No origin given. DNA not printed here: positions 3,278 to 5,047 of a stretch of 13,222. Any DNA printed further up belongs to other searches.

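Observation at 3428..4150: KaiC-like P-loop domain with the catalytic Glu-Glu pair replaced, suggesting a nucleotide-binding but hydrolysis-defective sensor domain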

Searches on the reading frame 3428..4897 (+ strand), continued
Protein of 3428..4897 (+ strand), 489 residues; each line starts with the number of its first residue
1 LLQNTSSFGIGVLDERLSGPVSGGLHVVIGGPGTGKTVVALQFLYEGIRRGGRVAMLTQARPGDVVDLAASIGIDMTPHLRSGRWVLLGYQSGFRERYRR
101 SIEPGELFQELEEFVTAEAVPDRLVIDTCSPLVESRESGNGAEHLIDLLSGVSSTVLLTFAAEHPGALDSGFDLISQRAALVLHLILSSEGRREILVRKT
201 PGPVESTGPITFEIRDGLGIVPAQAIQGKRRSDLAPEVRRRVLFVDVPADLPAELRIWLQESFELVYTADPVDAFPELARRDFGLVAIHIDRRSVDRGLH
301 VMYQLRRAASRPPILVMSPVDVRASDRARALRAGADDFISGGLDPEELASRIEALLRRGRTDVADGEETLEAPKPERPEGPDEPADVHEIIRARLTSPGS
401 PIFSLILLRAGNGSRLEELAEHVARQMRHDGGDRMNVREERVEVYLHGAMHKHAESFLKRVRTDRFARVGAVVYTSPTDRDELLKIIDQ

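Call 24: find_encoding_contigs(protein=P0068, flank=6000, max_places=1)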
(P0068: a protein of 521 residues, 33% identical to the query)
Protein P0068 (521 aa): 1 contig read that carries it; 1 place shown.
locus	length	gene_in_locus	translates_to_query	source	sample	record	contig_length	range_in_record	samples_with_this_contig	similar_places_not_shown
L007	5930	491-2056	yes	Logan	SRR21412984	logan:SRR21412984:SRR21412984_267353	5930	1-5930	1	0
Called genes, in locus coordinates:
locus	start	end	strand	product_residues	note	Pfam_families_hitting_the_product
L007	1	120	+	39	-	?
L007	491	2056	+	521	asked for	-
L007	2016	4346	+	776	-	PF13428:TPR_14 (faint), PF13432:TPR_16 (weak), PF14559:TPR_19 (faint), PF24575:TPR_Slam (faint), PF07719:TPR_2 (faint), PF13181:TPR_8 (faint), PF13432:TPR_16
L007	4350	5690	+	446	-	PF13506:Glyco_transf_21, PF00535:Glycos_transf_2, PF13641:Glyco_tranf_2_3, PF01644:Chitin_synth_1 (faint), PF03142:Chitin_synth_2 (weak), PF13632:Glyco_trans_2_3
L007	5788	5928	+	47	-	?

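Call 28: predict_structure(alignment_id=A1)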
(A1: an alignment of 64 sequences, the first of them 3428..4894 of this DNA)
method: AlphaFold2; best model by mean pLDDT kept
length: 489 residues; sequences in the alignment: 64
mean_pLDDT: 82.6   pTM: 0.52
mean pLDDT of the five models: 82.6, 82.6, 82.1, 81.0, 79.6
residues with pLDDT >= 90: 211; 70-90: 206; 50-70: 31; < 50: 41
segments of 3 or more residues with pLDDT < 50: 1-4, 225-233, 360-384
pLDDT, mean of each block of 10 residues (from residue 1): 65 86 94 93 97 94 95 96 93 83 82 86 94 70 90 94 79 88 84 84 61 93 57 55 92 89 88 77 88 91 74 88 91 88 83 75 32 33 66 78 92 84 88 87 92 93 89 93 86
secondary structure, 60 per line:
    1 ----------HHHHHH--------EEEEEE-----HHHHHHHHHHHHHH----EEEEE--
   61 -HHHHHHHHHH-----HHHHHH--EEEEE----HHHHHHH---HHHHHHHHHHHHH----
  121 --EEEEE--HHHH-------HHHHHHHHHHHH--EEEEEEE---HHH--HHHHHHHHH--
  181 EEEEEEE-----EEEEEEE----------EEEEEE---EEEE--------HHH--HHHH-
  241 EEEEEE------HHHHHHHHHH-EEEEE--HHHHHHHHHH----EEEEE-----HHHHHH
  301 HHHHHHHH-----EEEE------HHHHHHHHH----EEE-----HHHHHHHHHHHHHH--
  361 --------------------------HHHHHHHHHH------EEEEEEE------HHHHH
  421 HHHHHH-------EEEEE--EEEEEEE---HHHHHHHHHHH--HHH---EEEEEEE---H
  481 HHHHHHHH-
elements in order: H11-16 E25-30 H36-49 E54-58 H62-71 H77-82 E85-89 H94-100 H104-116 E123-127 H130-133 H141-152 E155-161 H170-178 E181-187 E193-199 E210-215 E219-222 H236-239 E241-246 H253-262 E264-268 H271-280 E285-289 H295-308 E314-317 H324-332 E337-339 H345-358 H387-396 E403-409 H416-426 E434-438 E441-447 H451-461 E470-476 H480-488

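Call 32: fold_search(model_id=the predicted structure, library=pdb)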
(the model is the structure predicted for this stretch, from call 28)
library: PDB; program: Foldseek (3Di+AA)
matches with E <= 10: 1917; with E <= 0.001: 950
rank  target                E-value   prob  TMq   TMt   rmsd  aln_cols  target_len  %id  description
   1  9fp0_E                4.4e-17  1.00  0.31  0.31  20.1       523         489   15  Cryo-EM structure of the 'crown'less Bcs macrocomplex for E. coli cellulose secretion in non-saturating c-di-GMP (loca (released 2024-10-16)
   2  9fnn_U                6.2e-17  1.00  0.34  0.32  19.1       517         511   15  Cryo-EM structure of the c-di-GMP-saturated 'crown'less Bcs macrocomplex for cellulose secretion in E. coli (released 2024-10-16)
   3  8zn6_I                4.5e-16  1.00  0.37  0.39  13.4       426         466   16  Crystal Structure of Designed Clock Protein KaiC (released 2025-04-16)
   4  9fo7_E                5.6e-16  1.00  0.33  0.33  22.8       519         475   15  Cryo-EM structure of the BcsE2F2 regulatory subcomplex from the E. coli Bcs macrocomplex for cellulose secretion (loca (released 2024-10-16)
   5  8zn5_C                7.4e-16  1.00  0.39  0.41  13.5       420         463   18  Crystal Structure of Designed Clock Protein KaiC (released 2025-04-16)
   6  8zn5_L                1.0e-15  1.00  0.38  0.42  14.7       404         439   18  Crystal Structure of Designed Clock Protein KaiC (released 2025-04-16)
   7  8zn6_A                1.2e-15  1.00  0.39  0.40  13.8       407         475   18  Crystal Structure of Designed Clock Protein KaiC (released 2025-04-16)
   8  4ijm_A                1.2e-15  1.00  0.38  0.37  13.5       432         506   16  Crystal structure of circadian clock protein KaiC A422V mutant (released 2013-02-13)
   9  8zn5_E                1.3e-15  1.00  0.38  0.40  14.0       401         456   17  Crystal Structure of Designed Clock Protein KaiC (released 2025-04-16)
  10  8fwi_A                1.4e-15  1.00  0.40  0.36  14.5       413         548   20  Structure of dodecameric KaiC-RS-S413E/S414E solved by cryo-EM (released 2023-03-22)
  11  8zn6_H                1.7e-15  1.00  0.38  0.39  13.4       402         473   18  Crystal Structure of Designed Clock Protein KaiC (released 2025-04-16)
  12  7dy2_B                1.7e-15  1.00  0.37  0.39  13.5       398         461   15  Crystal Structure of Cyanobacterial Circadian Clock Protein KaiC (released 2022-04-27)
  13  3k0f_D                2.2e-15  1.00  0.38  0.39  13.3       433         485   17  Crystal structure of the phosphorylation-site double mutant T426A/T432A of the KaiC circadian clock protein (released 2010-03-31)
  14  4ijm_E                2.3e-15  1.00  0.37  0.37  13.4       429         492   16  Crystal structure of circadian clock protein KaiC A422V mutant (released 2013-02-13)
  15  4ijm_B                2.6e-15  1.00  0.38  0.38  13.4       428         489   16  Crystal structure of circadian clock protein KaiC A422V mutant (released 2013-02-13)
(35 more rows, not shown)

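Call 41: search_protein_families(library=pfam, alignment_id=A1, max_evalue=1)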
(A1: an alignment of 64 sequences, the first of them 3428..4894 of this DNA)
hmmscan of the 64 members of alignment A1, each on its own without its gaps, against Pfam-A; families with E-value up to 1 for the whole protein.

A. member 1, window:3428-4894:+ (489 aa): 12 families
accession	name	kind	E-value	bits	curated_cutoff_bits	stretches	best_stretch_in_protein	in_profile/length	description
PF06745.19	ATPase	-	2.8e-18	66.6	26.6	1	9-220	4-224/231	KaiC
PF00072.30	Response_reg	-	1e-06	29.3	30.2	1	256-352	15-110/111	Response regulator receiver domain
PF13401.12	AAA_22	-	0.00088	20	27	1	24-132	6-96/130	AAA domain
PF09848.15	SLFN-g3_helicase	-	0.0009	19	24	1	27-59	5-39/354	Schlafen group 3, DNA/RNA helicase domain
PF01695.23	IstB_IS21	-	0.0015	18.5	24.1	1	27-60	96-129/238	IstB-like ATP binding protein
PF13481.12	AAA_25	-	0.0024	18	27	1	22-75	32-85/195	AAA domain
PF13521.12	AAA_28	-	0.031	14.9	27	0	26-40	2-16/164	AAA domain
PF13191.12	AAA_16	-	0.052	14.5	32.6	1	22-54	21-55/167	AAA ATPase domain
PF13245.12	AAA_19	-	0.064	13.9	25.1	1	25-50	13-38/134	AAA domain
PF20720.3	nSTAND3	-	0.17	12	27.2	1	27-55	21-49/155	Novel STAND NTPase 3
PF00004.35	AAA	-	0.24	12.3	21.2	0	28-42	3-17/131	ATPase family associated with various cellular activities (AAA)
PF25199.1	nSTAND_NTPase5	-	0.25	11.6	34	1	26-68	44-87/145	Novel STAND NTPase 5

B. families by the number of members that match (of 64 scanned): 45 families (the first 25 are shown)
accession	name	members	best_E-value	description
PF06745.19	ATPase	63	1.5e-23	KaiC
PF00072.30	Response_reg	63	2.1e-07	Response regulator receiver domain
PF09848.15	SLFN-g3_helicase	61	0.00058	Schlafen group 3, DNA/RNA helicase domain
PF13481.12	AAA_25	55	1.1e-06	AAA domain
PF13401.12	AAA_22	55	8.7e-05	AAA domain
PF01695.23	IstB_IS21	53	0.00099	IstB-like ATP binding protein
PF13245.12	AAA_19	52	0.0076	AAA domain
PF14417.12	MEDS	38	1.2e-06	MEDS: MEthanogen/methylotroph, DcmR Sensory domain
PF13191.12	AAA_16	34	0.00057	AAA ATPase domain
PF13604.12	AAA_30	31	0.0082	AAA domain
PF20720.3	nSTAND3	22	0.046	Novel STAND NTPase 3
PF03796.21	DnaB_C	16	0.0049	DnaB-like helicase C terminal domain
PF00154.27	RecA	12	0.011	recA bacterial DNA recombination protein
PF10412.15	TrwB_AAD_bind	11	0.058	Type IV secretion-system coupling protein DNA-binding domain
PF25199.1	nSTAND_NTPase5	10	0.033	Novel STAND NTPase 5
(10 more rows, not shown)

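Call 57: search_protein_representatives(alignment_id=A1)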
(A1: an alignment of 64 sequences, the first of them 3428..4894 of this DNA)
Query: 64 sequences, 491 profile positions. Proteins with E-value up to 0.001 (for the whole library): 30973; up to 1e-10: 2129; up to 1e-30: 198. The best 150 are listed.
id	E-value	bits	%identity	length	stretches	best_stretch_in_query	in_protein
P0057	2.2e-211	719.2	-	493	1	5-490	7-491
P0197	2.2e-131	455.4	-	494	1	6-488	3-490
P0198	2.2e-125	435.6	-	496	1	6-489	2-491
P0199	9.3e-123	426.9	-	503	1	5-487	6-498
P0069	2.1e-120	419.1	-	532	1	17-489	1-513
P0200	2.9e-113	395.6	-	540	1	6-489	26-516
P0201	2.2e-109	382.8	-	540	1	6-487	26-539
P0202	6.2e-103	361.5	-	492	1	4-486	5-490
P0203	2.8e-102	359.4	-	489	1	7-485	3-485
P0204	2.5e-100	352.9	-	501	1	6-485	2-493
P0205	4.9e-100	352.0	-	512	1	7-485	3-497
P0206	4.3e-99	348.8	-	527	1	6-489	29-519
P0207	3.0e-97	342.8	-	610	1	6-488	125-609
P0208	9.4e-97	341.1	-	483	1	5-488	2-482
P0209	7.2e-96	338.2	-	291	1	4-223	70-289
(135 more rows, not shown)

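Call 60: find_encoding_contigs(protein=P0200, flank=8000, max_places=1)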
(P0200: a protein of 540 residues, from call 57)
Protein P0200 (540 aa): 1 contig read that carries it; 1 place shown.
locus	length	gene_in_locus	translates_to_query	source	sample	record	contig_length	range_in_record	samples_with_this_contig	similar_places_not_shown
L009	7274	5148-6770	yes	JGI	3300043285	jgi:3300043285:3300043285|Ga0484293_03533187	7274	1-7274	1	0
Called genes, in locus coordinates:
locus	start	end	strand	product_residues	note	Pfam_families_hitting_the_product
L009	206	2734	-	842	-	PF12704:MacB_PCD, PF02687:FtsX, PF12704:MacB_PCD (weak)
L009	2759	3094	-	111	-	PF03551:PadR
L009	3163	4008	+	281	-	PF04338:DUF481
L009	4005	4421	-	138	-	-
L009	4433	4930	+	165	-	PF10067:DUF2306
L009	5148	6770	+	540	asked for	PF13481:AAA_25 (weak), PF06745:ATPase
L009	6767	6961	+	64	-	-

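Call 61: find_encoding_contigs(protein=P0197, flank=8000, max_places=1)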
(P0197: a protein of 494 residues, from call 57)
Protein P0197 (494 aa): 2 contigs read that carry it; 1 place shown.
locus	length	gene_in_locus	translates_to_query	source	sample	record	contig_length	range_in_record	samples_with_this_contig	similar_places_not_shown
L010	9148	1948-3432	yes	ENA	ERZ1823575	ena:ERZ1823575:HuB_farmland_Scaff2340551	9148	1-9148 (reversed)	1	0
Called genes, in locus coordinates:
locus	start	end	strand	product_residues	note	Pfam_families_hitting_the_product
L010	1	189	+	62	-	?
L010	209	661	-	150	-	-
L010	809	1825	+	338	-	-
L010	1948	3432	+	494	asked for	PF06745:ATPase, PF13481:AAA_25 (weak)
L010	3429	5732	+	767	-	PF00515:TPR_1 (faint), PF07719:TPR_2 (faint), PF13414:TPR_11 (faint), PF13428:TPR_14 (faint), PF14559:TPR_19 (faint)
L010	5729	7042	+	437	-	PF13506:Glyco_transf_21, PF00535:Glycos_transf_2, PF10111:Glyco_tranf_2_2 (weak), PF13641:Glyco_tranf_2_3, PF01644:Chitin_synth_1 (faint), PF03142:Chitin_synth_2 (weak), PF13632:Glyco_trans_2_3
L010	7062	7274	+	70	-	-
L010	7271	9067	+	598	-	PF01522:Polysacc_deac_1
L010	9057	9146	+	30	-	?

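Call 62: find_related_loci(query=A1, collection=genome_contigs, flank=7000)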
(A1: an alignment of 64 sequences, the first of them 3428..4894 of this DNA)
Query A1 (489 aa) in genome_contigs; peptide patterns used: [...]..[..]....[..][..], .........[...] (x = any residue, [..] = any of these).
600 stretches matched a pattern (row limit reached: there are more); 134 encode a relative of the query (tblastn E <= 1e-3); the best 80 are kept; 80 distinct loci.
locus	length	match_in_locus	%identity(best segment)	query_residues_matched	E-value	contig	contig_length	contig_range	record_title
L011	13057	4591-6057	69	1-489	0e+0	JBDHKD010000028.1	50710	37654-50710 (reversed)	MAG: Gemmatimonadota bacterium isolate BHB10-38_Bin_112 BHB10-38_Bin_112_scaffold_4377, whole genome shotgun sequence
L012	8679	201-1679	69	1-487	0e+0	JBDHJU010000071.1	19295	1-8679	MAG: Gemmatimonadota bacterium isolate BHB10-26_Bin_323 BHB10-26_Bin_323_scaffold_13644, whole genome shotgun sequence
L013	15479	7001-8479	68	1-487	0e+0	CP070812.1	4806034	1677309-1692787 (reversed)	MAG: Gemmatimonadota bacterium isolate bin1194 chromosome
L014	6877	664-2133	64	1-489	0e+0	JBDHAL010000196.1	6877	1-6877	MAG: Gemmatimonadota bacterium isolate M3-44_Bin_235 M3-44_Bin_235_scaffold_64088, whole genome shotgun sequence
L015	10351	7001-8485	68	1-489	0e+0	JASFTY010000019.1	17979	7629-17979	MAG: Gemmatimonadales bacterium isolate D1103U20metaG_sub_Bin_457 D1103U20metaG_FD_scaffold_696_c1, whole genome shotgun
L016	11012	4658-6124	60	1-489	0e+0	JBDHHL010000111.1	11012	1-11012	MAG: Gemmatimonadota bacterium isolate M8-62_Bin_193 M8-62_Bin_193_scaffold_27318, whole genome shotgun sequence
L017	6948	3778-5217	60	1-480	0e+0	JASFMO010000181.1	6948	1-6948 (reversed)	MAG: Gemmatimonadales bacterium isolate D0817S02metaG_Bin_254 D0817S02metaG_FD_scaffold_3052_c1, whole genome shotgun se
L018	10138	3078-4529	57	2-487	7e-174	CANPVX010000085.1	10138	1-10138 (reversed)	MAG: uncultured bacterium isolate TVG05_bin235 genome assembly, contig: NODE_7466_length_10138_cov_8.956374, whole genom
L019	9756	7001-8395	32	9-470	4e-56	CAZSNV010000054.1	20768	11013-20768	MAG TPA_asm: uncultured Gemmatimonadaceae bacterium isolate SRP136066_co1_116 genome assembly, contig: NODE_2416_length_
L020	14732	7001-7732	30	9-238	6e-10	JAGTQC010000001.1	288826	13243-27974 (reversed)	MAG: Candidatus Bathyarchaeota archaeon isolate JZ_bin_32 JZ_bin_32_NODE_1, whole genome shotgun sequence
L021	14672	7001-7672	27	9-226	3e-9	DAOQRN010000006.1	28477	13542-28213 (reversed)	MAG TPA_asm: archaeon isolate AMR_MDS_1191 NODE_1008_length_28477_cov_8.580114, whole genome shotgun sequence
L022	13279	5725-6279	32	6-185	4e-9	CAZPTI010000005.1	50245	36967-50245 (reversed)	MAG TPA_asm: uncultured Anaerolineales bacterium isolate SRP278314_co2_92 genome assembly, contig: NODE_1033_length_5024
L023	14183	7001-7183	37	297-358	1e-8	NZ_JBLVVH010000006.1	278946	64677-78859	Acinetobacter calcoaceticus strain E0281EDON DSM1749_6, whole genome shotgun sequence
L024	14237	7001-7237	38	298-377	3e-8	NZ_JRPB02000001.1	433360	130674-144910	Helicobacter sp. MIT 11-5569 NODE_1_length_433360_cov_85.5712, whole genome shotgun sequence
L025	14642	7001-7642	27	30-230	3e-8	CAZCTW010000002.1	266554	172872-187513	MAG TPA_asm: uncultured Thermofilaceae archaeon isolate SRP141552_co1_150 genome assembly, contig: NODE_6_length_266554_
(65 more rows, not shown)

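Call 76: search_protein_families(library=pfam, alignment_id=A5, max_evalue=0.1)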
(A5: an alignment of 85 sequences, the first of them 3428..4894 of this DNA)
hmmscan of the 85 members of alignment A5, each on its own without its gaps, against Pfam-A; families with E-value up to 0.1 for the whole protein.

A. member 1, window:3428-4894:+ (489 aa): 9 families
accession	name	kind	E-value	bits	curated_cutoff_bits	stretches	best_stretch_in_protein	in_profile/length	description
PF06745.19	ATPase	-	2.8e-18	66.6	26.6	1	9-220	4-224/231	KaiC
PF00072.30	Response_reg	-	1e-06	29.3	30.2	1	256-352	15-110/111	Response regulator receiver domain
PF13401.12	AAA_22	-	0.00088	20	27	1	24-132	6-96/130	AAA domain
PF09848.15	SLFN-g3_helicase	-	0.0009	19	24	1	27-59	5-39/354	Schlafen group 3, DNA/RNA helicase domain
PF01695.23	IstB_IS21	-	0.0015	18.5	24.1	1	27-60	96-129/238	IstB-like ATP binding protein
PF13481.12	AAA_25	-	0.0024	18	27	1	22-75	32-85/195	AAA domain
PF13521.12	AAA_28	-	0.031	14.9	27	0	26-40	2-16/164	AAA domain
PF13191.12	AAA_16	-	0.052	14.5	32.6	0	22-54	21-55/167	AAA ATPase domain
PF13245.12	AAA_19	-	0.064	13.9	25.1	0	25-50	13-38/134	AAA domain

B. families by the number of members that match (of 85 scanned): 80 families (the first 25 are shown)
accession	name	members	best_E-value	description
PF06745.19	ATPase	82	8.8e-105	KaiC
PF00072.30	Response_reg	49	7.8e-23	Response regulator receiver domain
PF13481.12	AAA_25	48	2e-14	AAA domain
PF14417.12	MEDS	41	2.6e-10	MEDS: MEthanogen/methylotroph, DcmR Sensory domain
PF13401.12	AAA_22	33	2e-05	AAA domain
PF13191.12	AAA_16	31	3e-05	AAA ATPase domain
PF03796.21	DnaB_C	28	2.1e-08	DnaB-like helicase C terminal domain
PF17853.6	GGDEF_2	17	4.7e-05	GGDEF-like domain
PF00154.27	RecA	16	2.9e-06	recA bacterial DNA recombination protein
PF20720.3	nSTAND3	15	5.1e-05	Novel STAND NTPase 3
PF01695.23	IstB_IS21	13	6.8e-05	IstB-like ATP binding protein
PF00990.26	GGDEF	10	5.7e-06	Diguanylate cyclase, GGDEF domain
PF09848.15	SLFN-g3_helicase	8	1.4e-05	Schlafen group 3, DNA/RNA helicase domain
PF13479.12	AAA_24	8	0.00074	AAA domain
PF25199.1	nSTAND_NTPase5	7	7e-05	Novel STAND NTPase 5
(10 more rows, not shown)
